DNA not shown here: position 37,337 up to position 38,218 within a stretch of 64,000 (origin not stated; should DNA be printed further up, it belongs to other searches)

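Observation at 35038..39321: Four translationally coupled genes (ATGA overlaps at every junction): PQQ beta-propeller, HemN-like radical SAM, UbiC-like chorismate lyase and WxWxIP flavin halogenase-family enzyme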

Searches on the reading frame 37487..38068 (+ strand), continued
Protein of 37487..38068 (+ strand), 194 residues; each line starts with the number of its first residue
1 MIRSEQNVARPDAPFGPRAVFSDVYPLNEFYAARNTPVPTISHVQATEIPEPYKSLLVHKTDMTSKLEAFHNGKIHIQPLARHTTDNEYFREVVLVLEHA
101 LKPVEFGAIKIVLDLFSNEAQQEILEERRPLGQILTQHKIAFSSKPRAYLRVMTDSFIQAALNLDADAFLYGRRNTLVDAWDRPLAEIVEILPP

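Call 47: search_protein_families(library=ncbifam, proteins=[L093:11775-12380:+, L093:12391-13896:+, L093:11138-11692:+, L091:9655-10374:+, L091:6138-7109:+, L092:8732-9001:+, L092:11133-12224:+, L092:12313-13446:+, L092:13490-14608:+, L092:4327-5784:+], max_evalue=0.001)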
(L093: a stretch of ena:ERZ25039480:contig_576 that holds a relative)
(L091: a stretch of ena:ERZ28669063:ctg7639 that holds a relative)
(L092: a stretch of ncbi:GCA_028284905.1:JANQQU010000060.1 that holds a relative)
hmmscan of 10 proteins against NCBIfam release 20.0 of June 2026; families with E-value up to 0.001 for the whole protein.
L093:11775-12380:+ (202 aa): 0 families

L093:12391-13896:+ (502 aa): 31 families (the best 25 are shown)
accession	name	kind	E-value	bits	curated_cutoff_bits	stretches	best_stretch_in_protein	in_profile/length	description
NF041878.1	paak_haloarch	equivalog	9.1e-53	179.4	700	1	127-492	57-417/427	phenylacetate--CoA ligase PaaK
TIGR02155.1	PA_CoA_ligase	equivalog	8.2e-49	166.3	646.3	1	125-497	50-418/422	phenylacetate--CoA ligase PaaK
NF053551.1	FlxY_rubin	equivalog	5.1e-30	104.6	520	1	125-488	51-406/424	flexirubin biosynthesis putative acyl-CoA ligase FlxY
NF045666.1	DVU1553_fam_AMP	equivalog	3.6e-29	101.9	300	1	162-391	96-320/331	DVU_1553 family AMP-dependent CoA ligase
NF041217.1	BagE_FevW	exception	2.1e-26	92.9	800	1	144-496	59-401/424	bagremycin/ferroverdin synthetase BagE/FevW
TIGR03335.1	F390_ftsA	equivalog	4.2e-18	65.3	458.7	1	158-393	89-321/445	coenzyme F390 synthetase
NF004837.0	PRK06187.1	subfamily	3.2e-09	35.6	476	0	400-432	419-451/531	long-chain-fatty-acid--CoA ligase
TIGR01733.1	AA-adenyl-dom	subfamily_domain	8.1e-09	34.8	317.4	1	163-359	128-324/409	amino acid adenylation domain-containing protein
NF009071.0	PRK12406.1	subfamily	1.2e-07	30.5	701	1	237-434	234-433/510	acyl-CoA synthetase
NF009233.0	PRK12583.1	subfamily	9.2e-07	27.6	832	0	158-358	204-403/558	fatty acid CoA ligase family protein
NF005859.1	PRK07788.1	exception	1.8e-06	26.7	875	1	242-431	299-486/560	long-chain-fatty-acid--CoA ligase FadD2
NF006624.1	PRK09192.1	subfamily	2.8e-06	26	600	1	399-489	452-545/567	fatty acyl-AMP ligase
NF005801.1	PRK07656.1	equivalog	6.2e-06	25.1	657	0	399-432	399-432/500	FadD3 family acyl-CoA ligase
NF004229.0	PRK05677.1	subfamily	9.3e-06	24.4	879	1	285-431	333-483/563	long-chain-fatty-acid--CoA ligase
NF005797.0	PRK07638.1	equivalog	3.3e-05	22.6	518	1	399-432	379-412/487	acyl-CoA synthetase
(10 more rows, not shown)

L093:11138-11692:+ (185 aa): 4 families
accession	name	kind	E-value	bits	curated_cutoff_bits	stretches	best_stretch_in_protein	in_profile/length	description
TIGR02799.1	thio_ybgC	equivalog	2.3e-14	53.7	141.35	1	5-135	1-124/126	tol-pal system-associated acyl-CoA thioesterase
TIGR00051.1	TIGR00051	subfamily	4.9e-14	52.7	68.7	1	9-120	2-109/117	YbgC/FadM family acyl-CoA thioesterase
NF047424.1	MenI_Staph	exception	2.4e-06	27.5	225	1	11-120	10-115/148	1,4-dihydroxy-2-naphthoyl-CoA hydrolase MenI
NF008065.0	PRK10800.1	equivalog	3.5e-05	23.9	185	1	5-136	6-130/134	tol-pal system-associated acyl-CoA thioesterase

L091:9655-10374:+ (240 aa): 0 families

L091:6138-7109:+ (324 aa): 8 families
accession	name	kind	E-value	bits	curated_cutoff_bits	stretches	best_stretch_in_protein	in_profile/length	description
TIGR03300.1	assembly_YfgL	equivalog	4.6e-45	153.9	285.2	3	1-87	88-174/377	outer membrane protein assembly factor BamB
NF053615.1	SerThrKinAfsKStmc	equivalog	1.6e-36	126.3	1300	3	179-321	658-799/809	protein serine/threonine kinase AfsK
NF008351.0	PRK11138.1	equivalog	1.4e-34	119.3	423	3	5-86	107-188/394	outer membrane protein assembly factor BamB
TIGR03075.1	PQQ_enz_alc_DH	subfamily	5.5e-24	84.7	480.05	3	48-86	59-97/530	PQQ-dependent dehydrogenase, methanol/ethanol family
TIGR04528.1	acido_non_PQQ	subfamily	1.9e-20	73.1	650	2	7-88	90-183/493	acido-empty-quinoprotein group A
TIGR03074.1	PQQ_membr_DH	subfamily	2.2e-12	45.7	832.65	0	49-87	204-242/783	membrane-bound PQQ-dependent dehydrogenase, glucose/quinate/shikimate family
NF041516.1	PA2928_fam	subfamily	1.8e-08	34.2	70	0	70-127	316-372/376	PA2928 family protein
NF050114.1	Rv3212_fam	equivalog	0.00018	20.9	150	0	247-294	53-99/393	Rv3212 family protein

L092:8732-9001:+ (90 aa): 13 families
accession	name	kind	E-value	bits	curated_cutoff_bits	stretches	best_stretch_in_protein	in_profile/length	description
NF009104.0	PRK12449.1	equivalog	6.5e-08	32.4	70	1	1-85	1-79/80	acyl carrier protein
NF052616.1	ACP_for_OlsHI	equivalog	1.6e-07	31.5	130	1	18-87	15-83/83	ornithine lipid biosynthesis acyl carrier protein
NF005798.0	PRK07639.1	equivalog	5.7e-07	29.9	100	1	1-85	1-82/91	petrobactin biosynthesis protein AsbD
NF002150.0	PRK00982.1-4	subfamily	6.8e-07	29.4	66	1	23-85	19-79/80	acyl carrier protein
NF002148.0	PRK00982.1-2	subfamily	3.2e-06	26.9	71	1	23-65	18-60/79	acyl carrier protein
NF002151.0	PRK00982.1-5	equivalog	1.5e-05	25.1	92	1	18-64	14-58/78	acyl carrier protein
TIGR00517.1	acyl_carrier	equivalog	3.7e-05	23.5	70.45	1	23-64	17-58/77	acyl carrier protein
NF004533.0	PRK05883.1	equivalog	5.1e-05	23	72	1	4-85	22-97/100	acyl carrier protein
NF058660.1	cispen_ACP_AmcB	equivalog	0.00011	22.3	80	1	19-84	13-78/80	cispentacin biosynthesis acyl carrier protein AmcB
NF002149.0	PRK00982.1-3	equivalog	0.0003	20.7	106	1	24-64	18-58/78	acyl carrier protein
TIGR04069.1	ocin_ACP_rel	hypoth_equivalog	0.00064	20.1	70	1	6-81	2-77/77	peptide maturation system acyl carrier-related protein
NF005079.0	PRK06508.1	equivalog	0.00067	20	83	1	22-64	16-58/93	acyl carrier protein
NF002147.0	PRK00982.1-1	equivalog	0.00075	19.3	84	1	4-64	6-62/83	acyl carrier protein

L092:11133-12224:+ (364 aa): 1 family
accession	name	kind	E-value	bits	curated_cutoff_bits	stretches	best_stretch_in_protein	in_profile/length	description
TIGR02171.1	Fb_sc_TIGR02171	subfamily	0.00017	19.7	544.35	0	32-125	637-722/912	TIGR02171 family lipoprotein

L092:12313-13446:+ (378 aa): 1 family
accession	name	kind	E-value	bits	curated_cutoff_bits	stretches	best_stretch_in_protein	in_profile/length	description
TIGR02171.1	Fb_sc_TIGR02171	subfamily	1e-05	23.8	544.35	1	27-114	633-712/912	TIGR02171 family lipoprotein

L092:13490-14608:+ (373 aa): 0 families

L092:4327-5784:+ (486 aa): 109 families (the best 25 are shown)
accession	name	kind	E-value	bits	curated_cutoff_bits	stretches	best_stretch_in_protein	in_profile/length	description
NF004837.0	PRK06187.1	subfamily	1.3e-94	317.4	476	1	13-485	21-518/531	long-chain-fatty-acid--CoA ligase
NF005702.0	PRK07514.1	subfamily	5.9e-75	252.5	558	1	21-485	25-496/506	malonyl-CoA synthase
NF052269.1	Staph_lig_FadD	equivalog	2.8e-72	243.7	650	1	24-484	26-488/499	long-chain-fatty-acid--CoA ligase FadD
NF004114.0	PRK05605.1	equivalog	1.3e-70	238.3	766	2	138-483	212-563/575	long-chain-fatty-acid--CoA ligase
NF005801.1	PRK07656.1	equivalog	2.1e-69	234.5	657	1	17-485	18-499/500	FadD3 family acyl-CoA ligase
NF004511.1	PRK05852.1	equivalog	3.2e-68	230.6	650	1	32-480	33-495/505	FadD7 family fatty acid--CoA ligase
NF009233.0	PRK12583.1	subfamily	1.4e-67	228.4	832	2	147-483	201-544/558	fatty acid CoA ligase family protein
NF002966.0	PRK03640.1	equivalog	2.8e-66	224.1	556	1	19-485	21-476/483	o-succinylbenzoate--CoA ligase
NF009071.0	PRK12406.1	subfamily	2.2e-65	221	701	1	19-485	6-498/510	acyl-CoA synthetase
NF006182.0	PRK08316.1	subfamily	2.5e-65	220.9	663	1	14-485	25-513/523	fatty acyl-CoA synthetase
TIGR01923.1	menE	equivalog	3.4e-65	220.6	330.15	1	33-483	7-440/442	o-succinylbenzoate--CoA ligase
NF005307.0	PRK06839.1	equivalog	5.7e-65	219.8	748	1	8-485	9-489/496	o-succinylbenzoate--CoA ligase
NF004808.0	PRK06155.1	equivalog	3.4e-64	217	722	1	13-485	34-518/542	ATP-dependent acyl-CoA ligase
NF052580.1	Str24CoAsynCasG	equivalog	1.9e-62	211.3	750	1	23-484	63-545/548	steroid-24-oyl-CoA synthetase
NF006181.0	PRK08314.1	subfamily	1.1e-61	208.7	705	2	142-484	199-549/563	long-chain-fatty-acid--CoA ligase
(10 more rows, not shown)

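Call 68: search_protein_families(library=ncbifam, proteins=[L007:6121-7458:+, L007:7478-7918:+, L085:9891-11099:+, L087:11484-12002:-], max_evalue=0.00001)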
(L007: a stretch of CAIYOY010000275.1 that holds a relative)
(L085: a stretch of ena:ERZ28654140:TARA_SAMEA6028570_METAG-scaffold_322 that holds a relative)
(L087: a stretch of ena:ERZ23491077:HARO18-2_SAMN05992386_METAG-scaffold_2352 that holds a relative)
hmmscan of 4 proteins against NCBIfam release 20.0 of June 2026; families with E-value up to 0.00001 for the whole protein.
L007:6121-7458:+ (446 aa): 23 families
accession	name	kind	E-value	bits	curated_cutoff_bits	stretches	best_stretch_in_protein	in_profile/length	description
NF041876.1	EPS_EpsE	equivalog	2.9e-30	105.8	400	1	222-428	183-389/389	exopolysaccharide biosynthesis GT4 family glycosyltransferase EpsE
TIGR03088.1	stp2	hypoth_equivalog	3.2e-24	85.7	409.05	1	119-434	57-372/374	TIGR03088 family PEP-CTERM/XrtA system glycosyltransferase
TIGR02149.1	glgA_Coryne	subfamily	3.3e-21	75.9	302.4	1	201-434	144-389/391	glycogen synthase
TIGR03999.1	thiol_BshA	equivalog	8e-19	67.8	273.7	1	156-435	101-373/375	N-acetyl-alpha-D-glucosaminyl L-malate synthase BshA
TIGR03449.1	mycothiol_MshA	equivalog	3.5e-18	65.7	462.5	1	224-437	187-405/406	D-inositol-3-phosphate glycosyltransferase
NF053787.1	GlcN_PG_synth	equivalog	3.5e-16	59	480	1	69-435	16-359/361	N-acetylglucosaminyl phosphatidylglycerol synthase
NF038295.1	EPS_HpsP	equivalog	3.6e-16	59.1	550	1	229-433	180-385/388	hormogonium polysaccharide biosynthesis glycosyltransferase HpsP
TIGR04047.1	MSMEG_0565_glyc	hypoth_equivalog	9e-16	57.9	259.85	1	194-433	130-372/373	MSMEG_0565 family glycosyltransferase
NF012028.0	PRK15484.1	subfamily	3.8e-15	55.9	618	1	205-430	143-373/380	lipopolysaccharide N-acetylglucosaminyltransferase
NF038229.1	Glyco4_Geo_Pelo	equivalog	3.8e-15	55.7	400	1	132-436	44-337/338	GPMC system family 4 glycosyltransferase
TIGR04063.1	stp3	hypoth_equivalog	1.3e-13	50.7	442.05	1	216-436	168-396/397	TIGR04063 family PEP-CTERM/XrtA system glycosyltransferase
NF038298.1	EPS_HpsO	equivalog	4.7e-13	48.7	575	1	253-433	202-385/388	hormogonium polysaccharide biosynthesis glycosyltransferase HpsO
NF047684.1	TeichurnBiosyTuaC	equivalog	1.4e-12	47.3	550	1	143-436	108-390/391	teichuronic acid biosynthesis protein TuaC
NF046085.1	XrtY_assoc_Gly1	equivalog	1.6e-11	43.7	400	1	223-435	180-384/387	XrtY-associated glycosyltransferase XYAG1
NF041010.1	glycosy_Agl16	equivalog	3.8e-11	42.4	575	1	199-434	131-350/352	glycosylation protein Agl16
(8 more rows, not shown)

L007:7478-7918:+ (147 aa): 3 families
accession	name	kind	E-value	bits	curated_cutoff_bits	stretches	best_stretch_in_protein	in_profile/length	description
TIGR02799.1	thio_ybgC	equivalog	5.6e-14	52.5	141.35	1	8-134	4-123/126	tol-pal system-associated acyl-CoA thioesterase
TIGR00051.1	TIGR00051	subfamily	7.4e-13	48.9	68.7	1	9-98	2-90/117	YbgC/FadM family acyl-CoA thioesterase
NF047424.1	MenI_Staph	exception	7.8e-06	25.8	225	1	11-101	10-97/148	1,4-dihydroxy-2-naphthoyl-CoA hydrolase MenI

L085:9891-11099:+ (403 aa): 15 families
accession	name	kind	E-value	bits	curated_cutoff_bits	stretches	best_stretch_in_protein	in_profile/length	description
NF041876.1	EPS_EpsE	equivalog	2.7e-17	63.1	400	1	219-394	217-389/389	exopolysaccharide biosynthesis GT4 family glycosyltransferase EpsE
TIGR03088.1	stp2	hypoth_equivalog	3.6e-15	55.9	409.05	1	172-394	139-366/374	TIGR03088 family PEP-CTERM/XrtA system glycosyltransferase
NF038295.1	EPS_HpsP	equivalog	7.8e-15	54.8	550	1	212-396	203-382/388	hormogonium polysaccharide biosynthesis glycosyltransferase HpsP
NF046085.1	XrtY_assoc_Gly1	equivalog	1.7e-12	46.9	400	1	221-393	214-376/387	XrtY-associated glycosyltransferase XYAG1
NF053787.1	GlcN_PG_synth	equivalog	7.4e-12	44.8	480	1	310-402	271-360/361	N-acetylglucosaminyl phosphatidylglycerol synthase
TIGR03999.1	thiol_BshA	equivalog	1.2e-10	40.9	273.7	1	269-395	244-367/375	N-acetyl-alpha-D-glucosaminyl L-malate synthase BshA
NF041010.1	glycosy_Agl16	equivalog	1.4e-09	37.3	575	1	167-396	131-346/352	glycosylation protein Agl16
TIGR02149.1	glgA_Coryne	subfamily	3.1e-09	36.4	302.4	1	163-394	138-383/391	glycogen synthase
TIGR03449.1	mycothiol_MshA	equivalog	1.5e-08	34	462.5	1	212-398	216-400/406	D-inositol-3-phosphate glycosyltransferase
TIGR04005.1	wcaL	equivalog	4.5e-08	32.4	537.6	1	167-399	172-404/406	colanic acid biosynthesis glycosyltransferase WcaL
NF038298.1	EPS_HpsO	equivalog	6.9e-08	31.7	575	1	218-396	203-382/388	hormogonium polysaccharide biosynthesis glycosyltransferase HpsO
TIGR04047.1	MSMEG_0565_glyc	hypoth_equivalog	1e-07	31.4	259.85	1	234-390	211-363/373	MSMEG_0565 family glycosyltransferase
TIGR04157.1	glyco_rSAM_CFB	subfamily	1.9e-06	27.2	400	0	158-401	158-405/406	TIGR04157 family glycosyltransferase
NF050063.1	ProtGlycPglJ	equivalog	4.4e-06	26.1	500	1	162-395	137-360/363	N-acetylgalactosamine-N,N'-diacetylbacillosaminyl-diphospho-undecaprenol 4-alpha-N-acetylgalactosaminyltransferase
NF047880.1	glyco_SdgA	exception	5.9e-06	25.1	800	0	220-392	319-481/488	serine-aspartate repeat adhesin O-glycosyltransferase SdgA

L087:11484-12002:- (173 aa): 4 families
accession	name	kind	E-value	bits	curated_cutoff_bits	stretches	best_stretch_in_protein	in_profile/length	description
TIGR02799.1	thio_ybgC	equivalog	5.8e-20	71.8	141.35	1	29-156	1-125/126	tol-pal system-associated acyl-CoA thioesterase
TIGR00051.1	TIGR00051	subfamily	1.3e-19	70.6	68.7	1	34-139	3-108/117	YbgC/FadM family acyl-CoA thioesterase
NF047424.1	MenI_Staph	exception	5e-09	36.2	225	1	34-138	9-113/148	1,4-dihydroxy-2-naphthoyl-CoA hydrolase MenI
NF008065.0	PRK10800.1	equivalog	1e-08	35.4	185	1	27-138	4-114/134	tol-pal system-associated acyl-CoA thioesterase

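Call 81: find_related_loci(query=A5, collection=metagenome_contigs, flank=10000)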
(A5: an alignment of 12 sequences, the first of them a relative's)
Query A5 (202 aa) in metagenome_contigs; peptide patterns used: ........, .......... (x = any residue, [..] = any of these).
600 stretches matched a pattern (row limit reached: there are more); 374 encode a relative of the query (tblastn E <= 1e-3); the best 80 are kept; 80 distinct loci.
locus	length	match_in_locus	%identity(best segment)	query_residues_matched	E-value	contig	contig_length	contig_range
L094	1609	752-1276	48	22-196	4e-48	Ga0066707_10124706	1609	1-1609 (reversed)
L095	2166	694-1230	45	14-192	8e-47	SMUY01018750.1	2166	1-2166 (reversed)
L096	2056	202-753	46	8-191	5e-47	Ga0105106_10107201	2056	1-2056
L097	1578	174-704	49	14-190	3e-47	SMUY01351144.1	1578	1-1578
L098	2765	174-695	47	18-191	5e-46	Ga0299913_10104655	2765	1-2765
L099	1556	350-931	44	3-196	1e-46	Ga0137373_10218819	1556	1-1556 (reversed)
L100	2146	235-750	49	19-190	4e-45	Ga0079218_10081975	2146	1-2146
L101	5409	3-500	51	34-198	2e-44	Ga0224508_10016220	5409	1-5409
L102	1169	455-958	49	22-189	1e-46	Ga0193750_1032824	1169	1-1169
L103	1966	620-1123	50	22-189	1e-44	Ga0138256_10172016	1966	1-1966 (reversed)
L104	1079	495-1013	49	17-189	4e-46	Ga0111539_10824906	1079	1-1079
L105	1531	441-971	46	17-193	5e-45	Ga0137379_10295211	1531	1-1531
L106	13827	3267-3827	44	3-189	9e-44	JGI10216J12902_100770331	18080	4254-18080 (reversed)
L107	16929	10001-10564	46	2-189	8e-44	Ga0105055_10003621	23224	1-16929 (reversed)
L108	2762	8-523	47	22-193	5e-44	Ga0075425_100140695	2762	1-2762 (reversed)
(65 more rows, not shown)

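Call 95: list_cluster_members(proteins=[P0270, window:37487-38068:+, window:38068-39318:+, window:35038-36153:+])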
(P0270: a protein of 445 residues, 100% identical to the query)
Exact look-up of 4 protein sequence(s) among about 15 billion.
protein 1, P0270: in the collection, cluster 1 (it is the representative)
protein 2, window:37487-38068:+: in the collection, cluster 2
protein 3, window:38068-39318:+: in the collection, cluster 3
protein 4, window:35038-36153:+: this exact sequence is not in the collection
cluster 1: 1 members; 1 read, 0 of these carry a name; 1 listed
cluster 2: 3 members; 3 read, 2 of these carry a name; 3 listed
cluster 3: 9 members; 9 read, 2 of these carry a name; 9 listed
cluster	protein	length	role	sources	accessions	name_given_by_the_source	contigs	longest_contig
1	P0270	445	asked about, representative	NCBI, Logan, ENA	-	-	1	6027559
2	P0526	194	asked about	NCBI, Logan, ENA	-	-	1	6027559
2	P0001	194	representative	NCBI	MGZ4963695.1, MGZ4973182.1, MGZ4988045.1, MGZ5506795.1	MAG: hypothetical protein ACXWBP_08395 [Limisphaerales bacterium]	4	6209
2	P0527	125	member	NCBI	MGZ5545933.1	MAG: hypothetical protein ACXWIU_14805, partial [Limisphaerales bacterium]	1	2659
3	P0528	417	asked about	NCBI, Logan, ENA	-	-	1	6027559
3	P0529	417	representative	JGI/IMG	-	flavin-dependent dehydrogenase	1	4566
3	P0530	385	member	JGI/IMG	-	flavin-dependent dehydrogenase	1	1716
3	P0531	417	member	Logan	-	-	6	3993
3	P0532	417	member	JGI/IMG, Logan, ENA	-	-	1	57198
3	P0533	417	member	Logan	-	-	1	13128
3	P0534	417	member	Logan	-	-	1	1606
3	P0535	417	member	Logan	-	-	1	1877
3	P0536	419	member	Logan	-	-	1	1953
